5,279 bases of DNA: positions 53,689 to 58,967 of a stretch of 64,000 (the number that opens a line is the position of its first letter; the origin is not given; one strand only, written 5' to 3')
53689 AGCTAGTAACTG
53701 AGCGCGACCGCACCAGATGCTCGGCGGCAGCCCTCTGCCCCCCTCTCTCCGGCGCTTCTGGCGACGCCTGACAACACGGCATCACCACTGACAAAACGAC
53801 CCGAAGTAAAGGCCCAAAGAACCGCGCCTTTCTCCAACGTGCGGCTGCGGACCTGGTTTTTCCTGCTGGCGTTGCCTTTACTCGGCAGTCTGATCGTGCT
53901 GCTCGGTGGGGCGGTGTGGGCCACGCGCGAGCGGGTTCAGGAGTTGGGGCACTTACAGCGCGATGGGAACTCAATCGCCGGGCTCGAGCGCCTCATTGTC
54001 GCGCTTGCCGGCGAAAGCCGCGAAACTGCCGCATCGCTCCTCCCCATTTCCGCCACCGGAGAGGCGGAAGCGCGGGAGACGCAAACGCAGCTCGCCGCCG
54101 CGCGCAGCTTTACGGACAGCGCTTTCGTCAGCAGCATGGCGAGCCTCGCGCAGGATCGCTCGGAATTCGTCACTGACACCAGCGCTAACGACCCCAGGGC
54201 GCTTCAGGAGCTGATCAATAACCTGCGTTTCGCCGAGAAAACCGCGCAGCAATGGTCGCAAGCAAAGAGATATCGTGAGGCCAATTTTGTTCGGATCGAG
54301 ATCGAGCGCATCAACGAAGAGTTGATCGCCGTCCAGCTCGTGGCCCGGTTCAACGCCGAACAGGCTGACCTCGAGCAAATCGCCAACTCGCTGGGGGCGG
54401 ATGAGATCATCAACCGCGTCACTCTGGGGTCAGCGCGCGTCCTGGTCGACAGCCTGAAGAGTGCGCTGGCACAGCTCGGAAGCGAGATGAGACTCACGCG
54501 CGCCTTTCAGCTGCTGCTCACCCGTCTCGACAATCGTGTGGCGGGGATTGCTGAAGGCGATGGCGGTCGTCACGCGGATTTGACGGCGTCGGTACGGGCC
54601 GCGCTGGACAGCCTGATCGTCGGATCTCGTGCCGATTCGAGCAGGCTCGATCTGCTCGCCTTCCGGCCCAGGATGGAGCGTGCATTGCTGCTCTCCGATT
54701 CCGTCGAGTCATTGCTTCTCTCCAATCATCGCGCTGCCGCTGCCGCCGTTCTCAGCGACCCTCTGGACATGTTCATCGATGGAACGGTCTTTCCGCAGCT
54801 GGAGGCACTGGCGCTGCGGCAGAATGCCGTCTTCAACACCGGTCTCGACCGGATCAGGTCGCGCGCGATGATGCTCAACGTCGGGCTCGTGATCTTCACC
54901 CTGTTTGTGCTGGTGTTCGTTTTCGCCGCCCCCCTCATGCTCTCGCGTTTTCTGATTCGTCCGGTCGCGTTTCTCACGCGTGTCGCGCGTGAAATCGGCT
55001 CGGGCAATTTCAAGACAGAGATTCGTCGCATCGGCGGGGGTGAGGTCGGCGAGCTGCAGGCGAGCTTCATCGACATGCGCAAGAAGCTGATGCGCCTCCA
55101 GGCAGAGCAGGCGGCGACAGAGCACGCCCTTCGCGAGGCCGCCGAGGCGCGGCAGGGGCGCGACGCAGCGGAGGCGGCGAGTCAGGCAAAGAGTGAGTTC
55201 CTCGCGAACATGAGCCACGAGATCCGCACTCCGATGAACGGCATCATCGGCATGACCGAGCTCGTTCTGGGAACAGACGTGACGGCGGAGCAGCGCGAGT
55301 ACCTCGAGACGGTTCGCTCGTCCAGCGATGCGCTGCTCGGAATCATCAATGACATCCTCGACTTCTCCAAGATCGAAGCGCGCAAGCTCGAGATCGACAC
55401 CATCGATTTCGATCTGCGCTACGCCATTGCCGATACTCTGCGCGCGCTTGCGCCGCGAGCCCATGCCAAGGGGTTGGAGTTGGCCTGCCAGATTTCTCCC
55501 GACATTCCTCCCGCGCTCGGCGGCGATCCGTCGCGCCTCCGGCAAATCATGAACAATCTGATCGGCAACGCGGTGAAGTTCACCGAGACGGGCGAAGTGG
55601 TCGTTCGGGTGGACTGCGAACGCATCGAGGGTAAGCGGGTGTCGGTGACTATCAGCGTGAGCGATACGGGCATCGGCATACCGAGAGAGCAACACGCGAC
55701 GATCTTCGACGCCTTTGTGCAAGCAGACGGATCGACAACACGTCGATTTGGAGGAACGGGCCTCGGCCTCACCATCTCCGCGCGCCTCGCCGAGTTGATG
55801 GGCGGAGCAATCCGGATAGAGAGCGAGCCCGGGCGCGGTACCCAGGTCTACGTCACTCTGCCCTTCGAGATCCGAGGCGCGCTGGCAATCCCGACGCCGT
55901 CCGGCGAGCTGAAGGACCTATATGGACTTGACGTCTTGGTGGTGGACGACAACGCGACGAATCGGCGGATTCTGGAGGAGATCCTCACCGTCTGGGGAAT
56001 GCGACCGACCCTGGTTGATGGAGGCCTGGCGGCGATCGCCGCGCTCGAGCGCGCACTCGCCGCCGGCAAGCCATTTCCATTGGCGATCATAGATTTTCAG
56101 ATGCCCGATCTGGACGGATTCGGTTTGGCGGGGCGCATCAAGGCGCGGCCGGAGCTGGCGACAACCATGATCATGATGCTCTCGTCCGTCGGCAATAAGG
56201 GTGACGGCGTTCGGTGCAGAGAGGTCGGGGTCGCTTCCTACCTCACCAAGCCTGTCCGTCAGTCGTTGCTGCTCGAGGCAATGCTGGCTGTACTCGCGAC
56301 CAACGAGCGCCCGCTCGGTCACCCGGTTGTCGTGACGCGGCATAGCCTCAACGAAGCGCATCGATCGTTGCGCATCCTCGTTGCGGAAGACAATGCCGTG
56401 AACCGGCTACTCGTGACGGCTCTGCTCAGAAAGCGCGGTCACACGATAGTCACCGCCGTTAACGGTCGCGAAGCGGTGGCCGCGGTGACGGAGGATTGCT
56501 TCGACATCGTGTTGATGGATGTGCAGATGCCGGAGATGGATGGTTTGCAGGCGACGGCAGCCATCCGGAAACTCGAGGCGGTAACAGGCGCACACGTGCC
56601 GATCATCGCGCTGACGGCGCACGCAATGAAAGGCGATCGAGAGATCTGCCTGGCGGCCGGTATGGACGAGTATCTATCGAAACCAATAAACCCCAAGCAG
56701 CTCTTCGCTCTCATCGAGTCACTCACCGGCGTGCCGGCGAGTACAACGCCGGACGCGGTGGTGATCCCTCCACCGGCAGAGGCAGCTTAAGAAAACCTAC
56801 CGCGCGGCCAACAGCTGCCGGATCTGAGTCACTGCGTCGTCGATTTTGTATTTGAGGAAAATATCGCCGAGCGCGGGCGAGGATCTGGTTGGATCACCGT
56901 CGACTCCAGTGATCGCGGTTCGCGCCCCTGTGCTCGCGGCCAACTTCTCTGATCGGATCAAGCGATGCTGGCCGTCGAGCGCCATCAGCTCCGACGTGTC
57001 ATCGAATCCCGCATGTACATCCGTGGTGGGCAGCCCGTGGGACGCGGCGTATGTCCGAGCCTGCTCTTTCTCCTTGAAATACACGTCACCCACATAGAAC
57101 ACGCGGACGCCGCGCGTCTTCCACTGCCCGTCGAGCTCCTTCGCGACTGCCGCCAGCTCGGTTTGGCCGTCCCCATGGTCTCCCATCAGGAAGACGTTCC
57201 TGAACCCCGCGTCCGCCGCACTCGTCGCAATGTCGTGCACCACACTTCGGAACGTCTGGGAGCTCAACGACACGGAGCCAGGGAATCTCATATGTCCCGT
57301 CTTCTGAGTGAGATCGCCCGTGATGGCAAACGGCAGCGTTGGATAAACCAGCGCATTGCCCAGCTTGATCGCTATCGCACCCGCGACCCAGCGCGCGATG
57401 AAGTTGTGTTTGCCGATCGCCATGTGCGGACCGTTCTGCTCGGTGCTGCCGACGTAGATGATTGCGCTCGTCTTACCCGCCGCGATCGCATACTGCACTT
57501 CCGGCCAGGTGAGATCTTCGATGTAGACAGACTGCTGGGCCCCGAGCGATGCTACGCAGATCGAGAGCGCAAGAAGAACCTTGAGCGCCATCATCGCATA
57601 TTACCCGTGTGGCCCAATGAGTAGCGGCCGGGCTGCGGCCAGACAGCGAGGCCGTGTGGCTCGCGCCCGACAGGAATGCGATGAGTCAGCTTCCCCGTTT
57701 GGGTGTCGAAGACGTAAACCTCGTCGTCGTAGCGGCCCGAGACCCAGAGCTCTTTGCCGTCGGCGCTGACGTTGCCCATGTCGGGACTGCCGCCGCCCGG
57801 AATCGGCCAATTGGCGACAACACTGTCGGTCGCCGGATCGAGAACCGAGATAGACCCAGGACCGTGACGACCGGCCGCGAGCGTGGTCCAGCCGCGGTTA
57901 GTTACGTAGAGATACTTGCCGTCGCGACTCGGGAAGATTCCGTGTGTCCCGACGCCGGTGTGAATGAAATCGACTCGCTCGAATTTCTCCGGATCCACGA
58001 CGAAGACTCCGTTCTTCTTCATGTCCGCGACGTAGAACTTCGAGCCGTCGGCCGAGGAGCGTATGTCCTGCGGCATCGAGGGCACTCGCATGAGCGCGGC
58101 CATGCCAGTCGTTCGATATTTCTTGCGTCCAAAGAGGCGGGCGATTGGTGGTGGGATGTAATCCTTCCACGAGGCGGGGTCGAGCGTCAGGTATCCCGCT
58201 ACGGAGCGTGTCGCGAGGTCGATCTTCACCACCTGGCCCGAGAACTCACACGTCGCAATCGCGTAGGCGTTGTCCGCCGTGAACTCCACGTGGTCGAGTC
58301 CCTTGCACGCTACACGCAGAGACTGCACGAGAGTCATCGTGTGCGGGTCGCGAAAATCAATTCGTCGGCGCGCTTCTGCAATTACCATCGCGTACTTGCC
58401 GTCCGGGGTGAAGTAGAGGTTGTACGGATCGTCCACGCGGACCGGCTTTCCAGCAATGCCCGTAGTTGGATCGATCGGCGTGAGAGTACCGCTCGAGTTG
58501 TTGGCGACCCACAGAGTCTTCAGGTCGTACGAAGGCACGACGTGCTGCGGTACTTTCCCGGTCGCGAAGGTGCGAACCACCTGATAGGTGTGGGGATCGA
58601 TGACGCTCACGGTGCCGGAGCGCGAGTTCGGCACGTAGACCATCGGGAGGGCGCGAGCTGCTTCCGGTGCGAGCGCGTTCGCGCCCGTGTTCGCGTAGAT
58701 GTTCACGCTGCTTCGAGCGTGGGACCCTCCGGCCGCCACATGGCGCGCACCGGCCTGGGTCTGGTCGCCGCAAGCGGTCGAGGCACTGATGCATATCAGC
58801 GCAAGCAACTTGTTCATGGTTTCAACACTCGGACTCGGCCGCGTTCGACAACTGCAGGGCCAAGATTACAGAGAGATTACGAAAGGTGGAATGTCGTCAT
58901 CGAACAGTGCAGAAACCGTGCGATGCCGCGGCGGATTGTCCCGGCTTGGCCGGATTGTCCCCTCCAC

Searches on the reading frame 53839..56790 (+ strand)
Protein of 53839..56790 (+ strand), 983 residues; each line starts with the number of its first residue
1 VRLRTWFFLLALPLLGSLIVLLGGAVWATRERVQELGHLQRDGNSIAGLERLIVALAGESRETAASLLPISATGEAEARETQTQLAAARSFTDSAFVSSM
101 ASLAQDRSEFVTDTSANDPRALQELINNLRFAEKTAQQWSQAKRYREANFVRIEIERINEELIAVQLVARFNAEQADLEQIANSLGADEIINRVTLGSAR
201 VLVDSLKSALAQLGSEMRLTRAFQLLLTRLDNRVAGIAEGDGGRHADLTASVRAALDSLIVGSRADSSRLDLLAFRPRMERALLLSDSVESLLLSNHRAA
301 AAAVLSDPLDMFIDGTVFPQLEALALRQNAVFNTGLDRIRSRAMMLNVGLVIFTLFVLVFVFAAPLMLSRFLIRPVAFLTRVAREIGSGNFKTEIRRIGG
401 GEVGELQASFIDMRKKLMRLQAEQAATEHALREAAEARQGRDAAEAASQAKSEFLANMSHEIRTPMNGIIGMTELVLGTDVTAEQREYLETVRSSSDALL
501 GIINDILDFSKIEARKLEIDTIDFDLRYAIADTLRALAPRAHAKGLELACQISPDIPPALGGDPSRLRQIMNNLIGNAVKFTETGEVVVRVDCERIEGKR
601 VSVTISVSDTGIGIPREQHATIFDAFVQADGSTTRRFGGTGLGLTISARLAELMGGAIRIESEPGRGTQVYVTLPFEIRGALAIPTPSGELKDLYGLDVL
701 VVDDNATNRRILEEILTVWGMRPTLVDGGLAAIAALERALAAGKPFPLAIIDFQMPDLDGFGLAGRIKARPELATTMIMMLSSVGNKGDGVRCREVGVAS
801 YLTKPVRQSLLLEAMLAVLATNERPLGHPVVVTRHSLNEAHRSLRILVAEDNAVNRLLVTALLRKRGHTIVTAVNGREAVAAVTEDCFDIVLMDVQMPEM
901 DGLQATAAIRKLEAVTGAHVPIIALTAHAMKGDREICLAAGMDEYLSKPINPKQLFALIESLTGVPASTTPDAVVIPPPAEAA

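Call 66: search_protein_families(library=pfam, proteins=[window:53839-56790:+], max_evalue=0.00001)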
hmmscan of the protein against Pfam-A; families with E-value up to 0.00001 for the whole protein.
window:53839-56790:+ (983 aa): 4 families
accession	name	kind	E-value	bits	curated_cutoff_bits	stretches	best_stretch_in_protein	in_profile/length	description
PF00072.30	Response_reg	-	1.3e-45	154.6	30.2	2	846-959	1-110/111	Response regulator receiver domain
PF02518.31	HATPase_c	-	1.1e-32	113.2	26.4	1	562-677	1-110/111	Histidine kinase-, DNA gyrase B-, and HSP90-like ATPase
PF00512.31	HisKA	-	3.2e-23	82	26.9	1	450-514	1-65/66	His Kinase A (phospho-acceptor) domain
PF00672.30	HAMP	-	1.1e-06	29.3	25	1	368-417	2-51/53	HAMP domain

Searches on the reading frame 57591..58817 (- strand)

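Call 66: search_protein_families(library=pfam, proteins=[window:57591-58817:-], max_evalue=0.00001)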
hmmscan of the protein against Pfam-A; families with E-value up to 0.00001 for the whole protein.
window:57591-58817:- (408 aa): 3 families
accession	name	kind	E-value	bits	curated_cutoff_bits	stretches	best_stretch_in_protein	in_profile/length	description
PF21783.3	YNCE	-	4.9e-33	115.3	27.1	2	55-206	37-190/339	YNCE-like beta-propeller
PF02239.22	Cytochrom_D1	-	4e-08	32.6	25.5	0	348-389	320-361/368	Cytochrome D1 heme domain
PF10282.15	Lactonase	-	1.5e-06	28.2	21.7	0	293-379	248-329/344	Lactonase, 7-bladed beta-propeller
